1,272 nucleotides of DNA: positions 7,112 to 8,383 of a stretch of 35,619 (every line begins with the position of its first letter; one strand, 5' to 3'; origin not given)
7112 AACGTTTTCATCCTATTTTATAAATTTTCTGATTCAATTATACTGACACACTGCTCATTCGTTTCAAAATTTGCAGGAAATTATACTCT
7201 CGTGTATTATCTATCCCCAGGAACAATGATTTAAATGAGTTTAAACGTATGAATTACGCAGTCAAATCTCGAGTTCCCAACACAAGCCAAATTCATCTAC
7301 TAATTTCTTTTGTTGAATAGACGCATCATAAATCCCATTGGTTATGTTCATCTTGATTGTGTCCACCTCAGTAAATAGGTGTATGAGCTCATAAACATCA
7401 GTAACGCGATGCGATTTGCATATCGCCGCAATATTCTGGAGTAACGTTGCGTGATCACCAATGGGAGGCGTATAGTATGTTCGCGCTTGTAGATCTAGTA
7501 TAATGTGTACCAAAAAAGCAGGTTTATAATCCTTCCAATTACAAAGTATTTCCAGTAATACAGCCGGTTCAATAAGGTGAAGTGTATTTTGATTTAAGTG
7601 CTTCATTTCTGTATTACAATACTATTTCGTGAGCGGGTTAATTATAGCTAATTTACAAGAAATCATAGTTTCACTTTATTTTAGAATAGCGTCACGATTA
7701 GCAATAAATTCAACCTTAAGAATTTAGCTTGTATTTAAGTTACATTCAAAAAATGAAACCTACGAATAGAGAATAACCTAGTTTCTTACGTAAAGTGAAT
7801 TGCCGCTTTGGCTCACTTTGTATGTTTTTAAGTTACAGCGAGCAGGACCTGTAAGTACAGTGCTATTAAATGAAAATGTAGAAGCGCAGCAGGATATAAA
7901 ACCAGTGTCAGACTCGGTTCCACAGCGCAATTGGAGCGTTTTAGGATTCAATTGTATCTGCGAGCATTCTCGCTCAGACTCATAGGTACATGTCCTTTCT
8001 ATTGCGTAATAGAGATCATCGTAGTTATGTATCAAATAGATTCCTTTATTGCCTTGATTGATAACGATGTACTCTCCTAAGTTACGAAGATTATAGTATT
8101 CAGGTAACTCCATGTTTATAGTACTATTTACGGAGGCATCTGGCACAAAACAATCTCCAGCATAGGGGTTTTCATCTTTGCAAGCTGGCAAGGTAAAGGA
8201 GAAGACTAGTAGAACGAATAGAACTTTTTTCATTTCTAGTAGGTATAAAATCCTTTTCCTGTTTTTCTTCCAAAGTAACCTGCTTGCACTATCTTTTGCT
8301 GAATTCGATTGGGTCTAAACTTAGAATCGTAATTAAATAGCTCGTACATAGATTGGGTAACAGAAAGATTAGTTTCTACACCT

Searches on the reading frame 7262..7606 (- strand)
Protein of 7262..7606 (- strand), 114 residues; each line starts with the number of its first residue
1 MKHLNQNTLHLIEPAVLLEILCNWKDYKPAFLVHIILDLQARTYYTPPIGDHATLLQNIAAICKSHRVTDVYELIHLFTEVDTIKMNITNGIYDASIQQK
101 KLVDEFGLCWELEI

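Call 3: search_protein_families(library=pfam, proteins=[window:7262-7606:-], max_evalue=1)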
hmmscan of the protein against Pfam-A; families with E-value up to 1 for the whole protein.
window:7262-7606:- (114 aa): 2 families
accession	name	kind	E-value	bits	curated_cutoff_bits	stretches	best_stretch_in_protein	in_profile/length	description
PF24140.1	TPR_TNPO3_IPO13_3rd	-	0.026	15.2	27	1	17-77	29-89/89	Transportin-3/Importin-13 third TPR domain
PF09059.15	TyeA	-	0.14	12.7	21.1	1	57-103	19-65/81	TyeA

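Call 4: search_protein_families(library=ncbifam, proteins=[window:7262-7606:-], max_evalue=1)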
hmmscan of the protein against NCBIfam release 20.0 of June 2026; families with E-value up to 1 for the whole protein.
window:7262-7606:- (114 aa): 0 families

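Call 62: search_protein_families(library=phrogs, proteins=[window:7262-7606:-], max_evalue=0.1)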
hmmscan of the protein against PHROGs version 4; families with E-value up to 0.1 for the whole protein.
window:7262-7606:- (114 aa): 0 families

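Call 63: search_protein_families(library=padloc, proteins=[window:7262-7606:-], max_evalue=0.1)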
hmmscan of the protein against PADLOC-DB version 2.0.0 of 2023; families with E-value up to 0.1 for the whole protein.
window:7262-7606:- (114 aa): 0 families

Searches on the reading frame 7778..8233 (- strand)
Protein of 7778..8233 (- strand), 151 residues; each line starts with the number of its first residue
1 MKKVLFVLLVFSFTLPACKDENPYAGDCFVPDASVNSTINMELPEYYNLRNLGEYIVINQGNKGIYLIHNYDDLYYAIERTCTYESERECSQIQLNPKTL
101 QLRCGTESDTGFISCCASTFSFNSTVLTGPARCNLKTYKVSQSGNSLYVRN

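Call 3: search_protein_families(library=pfam, proteins=[window:7778-8233:-], max_evalue=1)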
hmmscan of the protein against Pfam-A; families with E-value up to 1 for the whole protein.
window:7778-8233:- (151 aa): 0 families

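Call 4: search_protein_families(library=ncbifam, proteins=[window:7778-8233:-], max_evalue=1)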
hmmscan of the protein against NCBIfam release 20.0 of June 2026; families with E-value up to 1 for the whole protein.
window:7778-8233:- (151 aa): 4 families
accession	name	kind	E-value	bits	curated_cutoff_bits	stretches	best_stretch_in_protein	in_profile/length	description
NF007422.0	PRK09965.1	equivalog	0.011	15.8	113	1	68-149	28-98/106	bifunctional 3-phenylpropionate/cinnamic acid dioxygenase ferredoxin subunit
NF042948.2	3PPDioc_HcaC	equivalog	0.042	14.1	150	1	53-149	15-100/105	3-phenylpropionate/cinnamic acid dioxygenase ferredoxin subunit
NF047400.1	MazE_PemI_antitoxin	equivalog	0.15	12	50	1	41-92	11-61/68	type II toxin-antitoxin system PemI/MazE family antitoxin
NF047408.1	SA0632_fam_LP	equivalog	0.19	11.4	70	1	1-19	1-19/68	SA0632 family lipoprotein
